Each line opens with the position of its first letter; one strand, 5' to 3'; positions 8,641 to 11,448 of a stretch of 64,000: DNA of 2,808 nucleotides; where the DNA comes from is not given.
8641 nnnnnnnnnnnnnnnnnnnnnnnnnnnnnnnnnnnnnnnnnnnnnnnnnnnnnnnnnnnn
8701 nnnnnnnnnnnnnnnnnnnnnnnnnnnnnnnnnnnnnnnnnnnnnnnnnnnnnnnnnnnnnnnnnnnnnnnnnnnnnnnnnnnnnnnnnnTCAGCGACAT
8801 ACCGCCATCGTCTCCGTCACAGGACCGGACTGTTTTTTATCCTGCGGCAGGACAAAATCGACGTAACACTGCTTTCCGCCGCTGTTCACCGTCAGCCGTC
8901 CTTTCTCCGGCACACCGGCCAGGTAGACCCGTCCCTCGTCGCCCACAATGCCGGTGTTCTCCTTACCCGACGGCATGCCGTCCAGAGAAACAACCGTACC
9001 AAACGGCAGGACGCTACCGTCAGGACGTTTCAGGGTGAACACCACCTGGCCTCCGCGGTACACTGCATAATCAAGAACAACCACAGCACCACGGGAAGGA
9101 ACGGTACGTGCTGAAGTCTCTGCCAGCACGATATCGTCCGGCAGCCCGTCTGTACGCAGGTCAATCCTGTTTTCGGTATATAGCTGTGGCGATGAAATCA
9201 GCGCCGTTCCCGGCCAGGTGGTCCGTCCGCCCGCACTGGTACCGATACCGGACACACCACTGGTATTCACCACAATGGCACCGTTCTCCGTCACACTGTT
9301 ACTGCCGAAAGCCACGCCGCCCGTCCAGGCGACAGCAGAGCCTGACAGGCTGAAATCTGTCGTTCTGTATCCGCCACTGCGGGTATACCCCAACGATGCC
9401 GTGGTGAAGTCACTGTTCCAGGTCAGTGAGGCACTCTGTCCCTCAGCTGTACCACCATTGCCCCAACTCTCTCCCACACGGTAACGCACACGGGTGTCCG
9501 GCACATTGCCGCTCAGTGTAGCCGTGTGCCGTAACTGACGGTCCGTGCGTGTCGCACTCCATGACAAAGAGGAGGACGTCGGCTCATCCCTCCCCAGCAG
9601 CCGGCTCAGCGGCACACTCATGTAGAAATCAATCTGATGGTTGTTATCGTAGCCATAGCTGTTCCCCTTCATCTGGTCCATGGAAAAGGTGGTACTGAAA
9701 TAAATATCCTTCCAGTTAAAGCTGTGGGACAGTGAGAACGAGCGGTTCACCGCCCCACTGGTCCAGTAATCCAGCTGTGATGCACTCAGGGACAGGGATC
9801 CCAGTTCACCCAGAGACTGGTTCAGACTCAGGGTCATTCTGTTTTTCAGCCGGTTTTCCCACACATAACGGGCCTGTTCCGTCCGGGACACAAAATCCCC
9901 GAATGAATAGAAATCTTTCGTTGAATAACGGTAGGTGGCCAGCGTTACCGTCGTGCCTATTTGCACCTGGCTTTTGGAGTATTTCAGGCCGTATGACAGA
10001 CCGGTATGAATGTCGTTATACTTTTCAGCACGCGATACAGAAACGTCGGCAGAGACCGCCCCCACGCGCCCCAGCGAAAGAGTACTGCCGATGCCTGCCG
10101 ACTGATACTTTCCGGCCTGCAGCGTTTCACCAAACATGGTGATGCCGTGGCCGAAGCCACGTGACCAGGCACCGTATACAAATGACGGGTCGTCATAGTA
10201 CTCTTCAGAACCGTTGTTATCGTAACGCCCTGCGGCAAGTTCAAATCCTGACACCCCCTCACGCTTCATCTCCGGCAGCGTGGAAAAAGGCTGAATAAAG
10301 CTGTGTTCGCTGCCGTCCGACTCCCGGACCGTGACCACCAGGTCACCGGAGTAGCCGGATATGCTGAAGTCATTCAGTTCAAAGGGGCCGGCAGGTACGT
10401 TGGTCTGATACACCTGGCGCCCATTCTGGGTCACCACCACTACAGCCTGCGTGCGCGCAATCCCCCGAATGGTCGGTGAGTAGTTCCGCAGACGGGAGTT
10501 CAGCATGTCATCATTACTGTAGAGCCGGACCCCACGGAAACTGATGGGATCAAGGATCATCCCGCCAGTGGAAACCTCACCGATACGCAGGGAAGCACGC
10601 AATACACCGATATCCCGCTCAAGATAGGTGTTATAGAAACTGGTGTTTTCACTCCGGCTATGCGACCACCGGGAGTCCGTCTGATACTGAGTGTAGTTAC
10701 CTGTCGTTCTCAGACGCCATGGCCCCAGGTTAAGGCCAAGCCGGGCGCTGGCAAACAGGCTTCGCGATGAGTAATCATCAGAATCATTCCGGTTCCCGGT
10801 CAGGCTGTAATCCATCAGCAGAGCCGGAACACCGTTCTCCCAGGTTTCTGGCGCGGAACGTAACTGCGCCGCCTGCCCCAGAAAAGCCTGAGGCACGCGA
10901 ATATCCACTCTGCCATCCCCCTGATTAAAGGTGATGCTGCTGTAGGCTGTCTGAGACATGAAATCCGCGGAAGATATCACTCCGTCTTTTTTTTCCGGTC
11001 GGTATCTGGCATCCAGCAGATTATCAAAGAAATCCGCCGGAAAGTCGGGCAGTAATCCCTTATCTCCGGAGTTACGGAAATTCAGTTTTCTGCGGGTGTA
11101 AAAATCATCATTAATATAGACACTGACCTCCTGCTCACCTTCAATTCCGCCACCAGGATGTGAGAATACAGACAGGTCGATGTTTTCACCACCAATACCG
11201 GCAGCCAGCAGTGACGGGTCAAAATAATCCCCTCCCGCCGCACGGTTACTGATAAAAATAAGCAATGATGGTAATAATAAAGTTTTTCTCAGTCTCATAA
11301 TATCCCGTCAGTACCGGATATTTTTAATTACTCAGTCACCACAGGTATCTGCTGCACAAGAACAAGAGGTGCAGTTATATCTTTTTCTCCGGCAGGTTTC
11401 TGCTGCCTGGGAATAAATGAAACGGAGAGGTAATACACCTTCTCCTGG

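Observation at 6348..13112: Seven-gene chaperone-usher operon with 987P/CS18-type architecture, including a truncated chaperone-like gene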

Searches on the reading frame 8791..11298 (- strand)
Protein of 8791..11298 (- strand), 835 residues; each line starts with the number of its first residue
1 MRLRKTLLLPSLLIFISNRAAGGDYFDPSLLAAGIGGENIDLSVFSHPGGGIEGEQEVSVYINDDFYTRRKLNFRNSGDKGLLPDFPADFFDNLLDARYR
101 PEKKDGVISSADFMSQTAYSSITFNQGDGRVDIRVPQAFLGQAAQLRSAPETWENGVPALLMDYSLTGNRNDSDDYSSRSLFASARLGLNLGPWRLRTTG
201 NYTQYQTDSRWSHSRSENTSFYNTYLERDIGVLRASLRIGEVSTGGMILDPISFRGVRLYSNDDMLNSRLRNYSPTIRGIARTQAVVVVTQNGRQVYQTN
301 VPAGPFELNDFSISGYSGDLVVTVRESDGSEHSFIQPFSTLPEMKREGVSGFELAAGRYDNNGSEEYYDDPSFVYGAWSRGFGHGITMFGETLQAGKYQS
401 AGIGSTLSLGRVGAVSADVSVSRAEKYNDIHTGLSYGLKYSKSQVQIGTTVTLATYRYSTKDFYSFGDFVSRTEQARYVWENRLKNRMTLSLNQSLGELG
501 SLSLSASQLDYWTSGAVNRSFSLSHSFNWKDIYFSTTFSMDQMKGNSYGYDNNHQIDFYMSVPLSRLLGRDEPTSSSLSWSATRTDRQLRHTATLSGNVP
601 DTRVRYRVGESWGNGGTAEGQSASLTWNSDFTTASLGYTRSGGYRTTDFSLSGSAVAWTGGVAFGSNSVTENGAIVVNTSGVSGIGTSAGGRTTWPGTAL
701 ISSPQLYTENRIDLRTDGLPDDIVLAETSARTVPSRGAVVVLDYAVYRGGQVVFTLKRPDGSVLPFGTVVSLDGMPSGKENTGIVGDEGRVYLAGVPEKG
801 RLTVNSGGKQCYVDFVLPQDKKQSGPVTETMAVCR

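Call 3: search_protein_families(library=pfam, proteins=[window:8791-11298:-], max_evalue=0.01)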
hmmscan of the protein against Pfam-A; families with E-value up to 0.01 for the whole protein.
window:8791-11298:- (835 aa): 3 families
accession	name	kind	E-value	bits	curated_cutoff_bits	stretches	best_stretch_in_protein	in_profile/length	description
PF00577.26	Usher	-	2.2e-136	456.3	27.1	1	184-741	3-546/549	Outer membrane usher protein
PF13954.11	PapC_N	-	4.4e-21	75.8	27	1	25-167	1-145/146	PapC N-terminal domain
PF13953.12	PapC_C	-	2.1e-16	59.9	27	1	754-819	2-66/66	PapC C-terminal domain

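Call 6: search_protein_families(library=ncbifam, proteins=[window:8791-11298:-], max_evalue=0.01)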
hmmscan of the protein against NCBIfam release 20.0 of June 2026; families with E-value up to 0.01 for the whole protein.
window:8791-11298:- (835 aa): 15 families
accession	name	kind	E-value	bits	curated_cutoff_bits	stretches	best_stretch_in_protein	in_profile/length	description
NF011740.0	PRK15193.1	equivalog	2e-126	423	995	1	19-835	33-877/877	fimbrial biogenesis usher protein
NF007337.0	PRK09828.1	equivalog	2.4e-123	413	830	1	15-825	23-852/865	outer membrane usher protein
NF011754.0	PRK15207.1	equivalog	3.2e-115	386.1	1271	1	121-835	141-842/842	outer membrane usher protein LpfC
NF011745.0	PRK15198.1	subfamily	1.1e-112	377.6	975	1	9-834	13-855/860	outer membrane usher protein FimD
NF011822.1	PRK15294.1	equivalog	1e-106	357.8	1397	1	5-825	10-836/845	fimbrial outer membrane usher protein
NF011769.0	PRK15223.1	equivalog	3.4e-104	349.3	1105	1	17-834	17-835/836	fimbrial biogenesis outer membrane usher protein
NF011763.0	PRK15217.1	subfamily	6.3e-102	342.2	933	1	14-813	15-811/826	fimbrial biogenesis outer membrane usher protein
NF011826.0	PRK15298.1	equivalog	3.4e-96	323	1422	1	115-834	128-847/848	fimbrial outer membrane usher protein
NF011760.0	PRK15213.1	equivalog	6.1e-89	299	752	1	114-812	117-777/796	PefC/AfrB family outer membrane usher protein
NF011791.0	PRK15255.1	equivalog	2.6e-73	247.4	1289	1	116-806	118-801/829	fimbrial outer membrane usher protein StdB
NF011784.0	PRK15248.1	equivalog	5.1e-73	246.4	996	1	12-822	16-840/853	fimbrial outer membrane usher protein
NF011774.0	PRK15235.1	exception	5.7e-72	243.2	1191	1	136-822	130-803/814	SEF14/SEF18 fimbria usher protein SefC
NF011812.0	PRK15284.1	subfamily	1.3e-70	238.2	972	1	131-818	143-828/881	outer membrane usher protein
NF011832.0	PRK15304.1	subfamily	6.5e-64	216.2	723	1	53-834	59-800/801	fimbrial biogenesis usher protein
NF011804.0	PRK15273.1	equivalog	2.1e-61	207.8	1371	1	127-811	141-818/899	fimbrial biogenesis outer membrane usher protein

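Call 75: search_solved_structures(query=window:8791-11298:-, max_evalue=1e-10)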
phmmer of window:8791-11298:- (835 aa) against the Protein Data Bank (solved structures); distinct sequences matched with E-value up to 1e-10: 10.
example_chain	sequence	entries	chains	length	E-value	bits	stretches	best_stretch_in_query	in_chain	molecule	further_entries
6e14_D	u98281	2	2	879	7.8e-98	331.7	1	24-835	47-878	Fimbrial biogenesis outer membrane usher protein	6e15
9bog_D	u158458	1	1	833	1.1e-97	331.2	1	25-835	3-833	Outer membrane usher protein FimD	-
3rfz_B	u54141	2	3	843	1.2e-97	331.1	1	25-835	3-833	Outer membrane usher protein, type 1 fimbrial synthesis | Outer membrane usher protein FimD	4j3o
9fw9_D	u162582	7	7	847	1.2e-97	331.1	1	25-835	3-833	Outer membrane usher protein FimD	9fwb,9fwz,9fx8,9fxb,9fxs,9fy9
7lhg_C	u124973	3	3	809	2.3e-65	224.3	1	38-814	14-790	P fimbrial usher protein PapC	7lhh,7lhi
3ohn_A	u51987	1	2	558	1.3e-64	221.9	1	149-663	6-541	Outer membrane usher protein FimD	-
6cd2_C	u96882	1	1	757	1.7e-49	171.8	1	149-598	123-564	Outer membrane usher protein PapC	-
2vqi_A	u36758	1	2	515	6.4e-45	156.7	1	150-655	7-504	OUTER MEMBRANE USHER PROTEIN PAPC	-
3fip_A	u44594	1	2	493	4.7e-41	143.9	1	158-599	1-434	Outer membrane usher protein papC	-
3fcg_A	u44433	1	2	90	3.1e-14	55.2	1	261-343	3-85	F1 capsule-anchoring protein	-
